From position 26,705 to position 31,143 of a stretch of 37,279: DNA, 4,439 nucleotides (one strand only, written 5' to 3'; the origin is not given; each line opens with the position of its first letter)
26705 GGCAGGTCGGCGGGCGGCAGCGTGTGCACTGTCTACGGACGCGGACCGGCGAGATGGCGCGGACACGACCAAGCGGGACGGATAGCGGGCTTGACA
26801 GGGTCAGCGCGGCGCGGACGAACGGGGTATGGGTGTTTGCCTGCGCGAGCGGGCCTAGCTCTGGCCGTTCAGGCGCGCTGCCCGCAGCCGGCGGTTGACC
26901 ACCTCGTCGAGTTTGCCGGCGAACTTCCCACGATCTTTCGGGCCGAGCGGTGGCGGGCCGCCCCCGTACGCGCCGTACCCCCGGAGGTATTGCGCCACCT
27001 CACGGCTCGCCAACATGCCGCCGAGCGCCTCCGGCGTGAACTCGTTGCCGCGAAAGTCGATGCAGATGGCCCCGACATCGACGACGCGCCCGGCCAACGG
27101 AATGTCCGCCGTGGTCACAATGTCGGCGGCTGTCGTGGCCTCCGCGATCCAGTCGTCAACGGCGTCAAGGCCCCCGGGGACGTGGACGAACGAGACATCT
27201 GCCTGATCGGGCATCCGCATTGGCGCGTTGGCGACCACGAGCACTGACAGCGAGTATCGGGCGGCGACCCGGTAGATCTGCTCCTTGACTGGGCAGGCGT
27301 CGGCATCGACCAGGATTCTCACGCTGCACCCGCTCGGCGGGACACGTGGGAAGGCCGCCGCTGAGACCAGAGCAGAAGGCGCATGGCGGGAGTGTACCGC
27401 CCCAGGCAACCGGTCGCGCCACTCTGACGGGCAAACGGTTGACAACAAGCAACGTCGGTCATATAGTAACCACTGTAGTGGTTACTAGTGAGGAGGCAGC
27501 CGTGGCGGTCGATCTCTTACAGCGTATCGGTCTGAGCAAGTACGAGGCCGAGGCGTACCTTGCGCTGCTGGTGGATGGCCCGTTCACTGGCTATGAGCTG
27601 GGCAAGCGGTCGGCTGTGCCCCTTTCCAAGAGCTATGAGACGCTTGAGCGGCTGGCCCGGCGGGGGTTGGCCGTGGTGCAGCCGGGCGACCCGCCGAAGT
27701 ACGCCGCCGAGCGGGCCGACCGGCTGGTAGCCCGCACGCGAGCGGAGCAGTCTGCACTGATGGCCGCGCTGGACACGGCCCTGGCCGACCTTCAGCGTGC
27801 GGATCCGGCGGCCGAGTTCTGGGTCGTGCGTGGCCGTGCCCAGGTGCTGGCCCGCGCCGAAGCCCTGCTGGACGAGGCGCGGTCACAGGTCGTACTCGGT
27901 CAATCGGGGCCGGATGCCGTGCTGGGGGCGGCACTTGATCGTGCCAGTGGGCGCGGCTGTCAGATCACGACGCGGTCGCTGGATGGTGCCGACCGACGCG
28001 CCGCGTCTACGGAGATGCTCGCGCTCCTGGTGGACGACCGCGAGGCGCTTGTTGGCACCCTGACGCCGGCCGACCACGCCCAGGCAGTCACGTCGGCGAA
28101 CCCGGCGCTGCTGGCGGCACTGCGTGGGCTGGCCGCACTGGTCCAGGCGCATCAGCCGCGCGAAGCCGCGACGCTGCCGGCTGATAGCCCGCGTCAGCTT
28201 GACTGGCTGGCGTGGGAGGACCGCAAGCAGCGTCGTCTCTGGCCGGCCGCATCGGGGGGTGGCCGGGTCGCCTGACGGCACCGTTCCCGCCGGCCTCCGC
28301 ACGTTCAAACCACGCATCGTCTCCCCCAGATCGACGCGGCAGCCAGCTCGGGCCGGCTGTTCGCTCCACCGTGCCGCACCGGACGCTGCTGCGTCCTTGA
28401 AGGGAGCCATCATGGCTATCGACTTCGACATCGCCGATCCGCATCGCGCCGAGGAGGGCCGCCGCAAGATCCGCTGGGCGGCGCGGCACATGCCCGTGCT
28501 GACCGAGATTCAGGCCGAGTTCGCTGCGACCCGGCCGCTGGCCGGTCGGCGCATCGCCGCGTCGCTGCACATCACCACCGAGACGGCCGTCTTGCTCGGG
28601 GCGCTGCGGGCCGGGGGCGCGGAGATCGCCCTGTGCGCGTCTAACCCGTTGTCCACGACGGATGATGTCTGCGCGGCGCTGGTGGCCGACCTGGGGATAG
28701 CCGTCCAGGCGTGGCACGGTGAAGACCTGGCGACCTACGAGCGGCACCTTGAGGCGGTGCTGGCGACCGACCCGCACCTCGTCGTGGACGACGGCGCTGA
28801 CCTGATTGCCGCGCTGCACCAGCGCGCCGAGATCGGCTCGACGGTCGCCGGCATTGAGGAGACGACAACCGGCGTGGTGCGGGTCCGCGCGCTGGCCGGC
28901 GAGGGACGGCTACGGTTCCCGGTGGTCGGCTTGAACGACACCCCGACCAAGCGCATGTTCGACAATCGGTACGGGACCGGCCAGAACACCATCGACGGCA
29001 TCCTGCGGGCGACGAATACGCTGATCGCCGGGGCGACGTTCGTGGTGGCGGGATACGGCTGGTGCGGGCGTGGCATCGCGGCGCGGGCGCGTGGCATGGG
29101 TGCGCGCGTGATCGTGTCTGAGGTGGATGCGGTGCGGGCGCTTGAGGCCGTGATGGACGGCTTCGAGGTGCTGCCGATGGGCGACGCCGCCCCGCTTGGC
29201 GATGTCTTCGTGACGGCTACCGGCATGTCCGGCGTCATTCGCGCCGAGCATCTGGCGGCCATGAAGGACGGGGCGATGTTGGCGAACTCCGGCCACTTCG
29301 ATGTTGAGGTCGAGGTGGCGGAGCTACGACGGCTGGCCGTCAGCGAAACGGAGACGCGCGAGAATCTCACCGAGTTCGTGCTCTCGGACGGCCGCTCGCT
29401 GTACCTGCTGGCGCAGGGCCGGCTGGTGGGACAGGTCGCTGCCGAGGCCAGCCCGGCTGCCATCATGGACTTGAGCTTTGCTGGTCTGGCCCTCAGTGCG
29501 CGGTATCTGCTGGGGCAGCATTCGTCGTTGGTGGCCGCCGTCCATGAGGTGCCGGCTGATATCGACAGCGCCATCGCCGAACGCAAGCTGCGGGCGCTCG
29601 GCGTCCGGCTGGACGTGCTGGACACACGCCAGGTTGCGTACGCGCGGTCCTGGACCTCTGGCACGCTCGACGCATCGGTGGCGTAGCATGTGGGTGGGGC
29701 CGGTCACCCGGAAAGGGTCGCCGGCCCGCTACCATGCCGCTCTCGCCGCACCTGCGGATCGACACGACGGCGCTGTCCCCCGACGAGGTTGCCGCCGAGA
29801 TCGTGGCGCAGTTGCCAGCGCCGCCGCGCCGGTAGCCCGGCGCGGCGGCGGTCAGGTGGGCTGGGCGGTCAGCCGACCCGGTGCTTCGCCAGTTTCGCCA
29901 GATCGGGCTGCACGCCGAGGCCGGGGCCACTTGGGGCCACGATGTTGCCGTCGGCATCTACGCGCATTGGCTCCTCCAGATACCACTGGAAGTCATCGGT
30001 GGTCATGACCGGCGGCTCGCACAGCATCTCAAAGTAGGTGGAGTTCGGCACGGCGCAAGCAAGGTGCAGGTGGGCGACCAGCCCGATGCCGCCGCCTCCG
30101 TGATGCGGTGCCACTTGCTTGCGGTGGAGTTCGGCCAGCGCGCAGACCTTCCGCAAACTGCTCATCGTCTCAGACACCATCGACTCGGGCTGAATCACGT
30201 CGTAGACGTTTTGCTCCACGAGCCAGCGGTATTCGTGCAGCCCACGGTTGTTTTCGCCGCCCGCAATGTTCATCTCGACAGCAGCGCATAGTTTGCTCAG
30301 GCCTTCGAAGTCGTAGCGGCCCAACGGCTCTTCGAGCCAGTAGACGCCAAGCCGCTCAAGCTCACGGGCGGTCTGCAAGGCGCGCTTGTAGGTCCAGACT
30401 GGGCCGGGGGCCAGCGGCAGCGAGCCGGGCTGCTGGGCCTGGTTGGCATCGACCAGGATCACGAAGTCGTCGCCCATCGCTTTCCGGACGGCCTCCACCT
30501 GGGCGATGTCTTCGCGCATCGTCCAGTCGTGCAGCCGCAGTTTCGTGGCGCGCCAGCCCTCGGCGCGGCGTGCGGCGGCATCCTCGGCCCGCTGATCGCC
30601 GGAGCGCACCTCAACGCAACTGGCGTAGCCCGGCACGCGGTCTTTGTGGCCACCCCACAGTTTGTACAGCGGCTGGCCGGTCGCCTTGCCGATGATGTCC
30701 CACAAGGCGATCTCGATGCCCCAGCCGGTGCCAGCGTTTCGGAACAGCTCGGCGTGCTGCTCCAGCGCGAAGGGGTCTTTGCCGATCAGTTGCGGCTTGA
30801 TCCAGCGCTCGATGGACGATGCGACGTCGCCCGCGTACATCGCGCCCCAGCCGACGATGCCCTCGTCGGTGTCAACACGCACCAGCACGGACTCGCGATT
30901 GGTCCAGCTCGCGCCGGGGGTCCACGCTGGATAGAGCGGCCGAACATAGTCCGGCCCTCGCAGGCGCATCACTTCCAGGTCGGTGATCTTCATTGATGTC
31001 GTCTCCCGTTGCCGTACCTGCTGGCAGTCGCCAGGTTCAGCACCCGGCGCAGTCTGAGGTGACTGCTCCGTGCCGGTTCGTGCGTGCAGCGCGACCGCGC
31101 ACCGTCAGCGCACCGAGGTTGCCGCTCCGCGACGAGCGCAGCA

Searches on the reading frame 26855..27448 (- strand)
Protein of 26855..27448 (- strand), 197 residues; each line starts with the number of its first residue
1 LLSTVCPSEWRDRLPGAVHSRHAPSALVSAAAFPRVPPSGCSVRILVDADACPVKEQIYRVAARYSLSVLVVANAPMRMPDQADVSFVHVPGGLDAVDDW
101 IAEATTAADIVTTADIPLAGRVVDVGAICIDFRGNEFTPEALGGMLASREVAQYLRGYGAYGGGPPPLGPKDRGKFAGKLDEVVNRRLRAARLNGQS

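Call 71: search_protein_families(library=pfam, proteins=[window:26855-27448:-], max_evalue=0.001)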
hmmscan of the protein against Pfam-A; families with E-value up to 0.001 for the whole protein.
window:26855-27448:- (197 aa): 1 family
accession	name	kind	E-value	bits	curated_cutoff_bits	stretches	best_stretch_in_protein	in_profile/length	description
PF02639.20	DUF188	-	8.2e-35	119.7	24.3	1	58-185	2-129/130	Uncharacterized BCR, YaiI/YqxD family COG1671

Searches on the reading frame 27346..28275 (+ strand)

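Call 10: search_protein_families(library=pfam, proteins=[window:27346-28275:+], max_evalue=0.001)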
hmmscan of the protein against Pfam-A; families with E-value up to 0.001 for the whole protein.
window:27346-28275:+ (309 aa): 1 family
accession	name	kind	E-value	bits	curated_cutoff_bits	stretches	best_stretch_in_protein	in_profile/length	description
PF01978.25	TrmB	-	4.9e-17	62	25.6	1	58-121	1-64/68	Sugar-specific transcriptional regulator TrmB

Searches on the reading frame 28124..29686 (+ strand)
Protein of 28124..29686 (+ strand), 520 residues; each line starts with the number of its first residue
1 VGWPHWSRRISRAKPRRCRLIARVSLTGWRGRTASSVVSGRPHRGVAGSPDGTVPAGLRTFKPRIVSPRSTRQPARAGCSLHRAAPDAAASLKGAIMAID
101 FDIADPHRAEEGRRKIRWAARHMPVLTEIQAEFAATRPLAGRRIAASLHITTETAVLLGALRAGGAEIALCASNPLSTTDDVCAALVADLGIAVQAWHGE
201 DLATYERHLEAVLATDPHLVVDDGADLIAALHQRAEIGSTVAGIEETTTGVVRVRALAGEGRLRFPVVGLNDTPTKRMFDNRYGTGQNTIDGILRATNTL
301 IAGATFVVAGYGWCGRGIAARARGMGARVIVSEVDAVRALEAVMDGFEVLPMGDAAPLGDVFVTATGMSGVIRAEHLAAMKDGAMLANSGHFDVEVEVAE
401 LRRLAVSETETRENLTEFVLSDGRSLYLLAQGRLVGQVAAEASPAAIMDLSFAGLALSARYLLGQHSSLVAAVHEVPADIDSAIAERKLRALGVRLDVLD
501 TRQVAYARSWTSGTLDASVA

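Call 10: search_protein_families(library=pfam, proteins=[window:28124-29686:+], max_evalue=0.001)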
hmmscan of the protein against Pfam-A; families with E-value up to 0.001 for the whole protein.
window:28124-29686:+ (520 aa): 4 families
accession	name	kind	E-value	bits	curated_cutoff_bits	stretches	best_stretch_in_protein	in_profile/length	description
PF05221.23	AdoHcyase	-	9.4e-48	163.3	25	2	100-236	1-141/299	S-adenosyl-L-homocysteine hydrolase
PF00670.27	AdoHcyase_NAD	-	1.8e-46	158.7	27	1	281-437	1-157/162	S-adenosyl-L-homocysteine hydrolase, NAD binding domain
PF02826.25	2-Hacid_dh_C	-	5.6e-07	29.5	25.1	1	299-391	32-128/178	D-isomer specific 2-hydroxyacid dehydrogenase, NAD binding domain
PF07991.19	KARI_N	-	0.00027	21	20.6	1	301-398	2-103/165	Acetohydroxy acid isomeroreductase, NADPH-binding domain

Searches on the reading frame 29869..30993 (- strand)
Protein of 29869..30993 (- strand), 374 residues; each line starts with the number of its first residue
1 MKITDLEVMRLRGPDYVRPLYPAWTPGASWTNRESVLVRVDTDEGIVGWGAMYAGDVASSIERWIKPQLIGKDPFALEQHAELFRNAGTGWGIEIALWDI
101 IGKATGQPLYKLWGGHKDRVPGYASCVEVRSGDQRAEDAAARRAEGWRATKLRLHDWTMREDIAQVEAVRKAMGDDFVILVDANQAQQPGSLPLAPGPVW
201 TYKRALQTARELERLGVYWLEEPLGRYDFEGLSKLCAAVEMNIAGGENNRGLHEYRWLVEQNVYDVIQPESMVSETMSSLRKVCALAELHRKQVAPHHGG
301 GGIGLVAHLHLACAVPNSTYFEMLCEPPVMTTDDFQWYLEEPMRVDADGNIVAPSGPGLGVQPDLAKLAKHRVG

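Call 10: search_protein_families(library=pfam, proteins=[window:29869-30993:-], max_evalue=0.001)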
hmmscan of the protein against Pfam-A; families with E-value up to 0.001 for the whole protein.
window:29869-30993:- (374 aa): 2 families
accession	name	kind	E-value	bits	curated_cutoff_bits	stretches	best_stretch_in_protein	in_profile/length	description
PF13378.12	MR_MLE_C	-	1.3e-53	182.4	29.4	1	136-364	3-216/219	Enolase C-terminal domain-like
PF02746.21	MR_MLE_N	-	1.4e-13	51.5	22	1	27-114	20-117/117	Mandelate racemase / muconate lactonizing enzyme, N-terminal domain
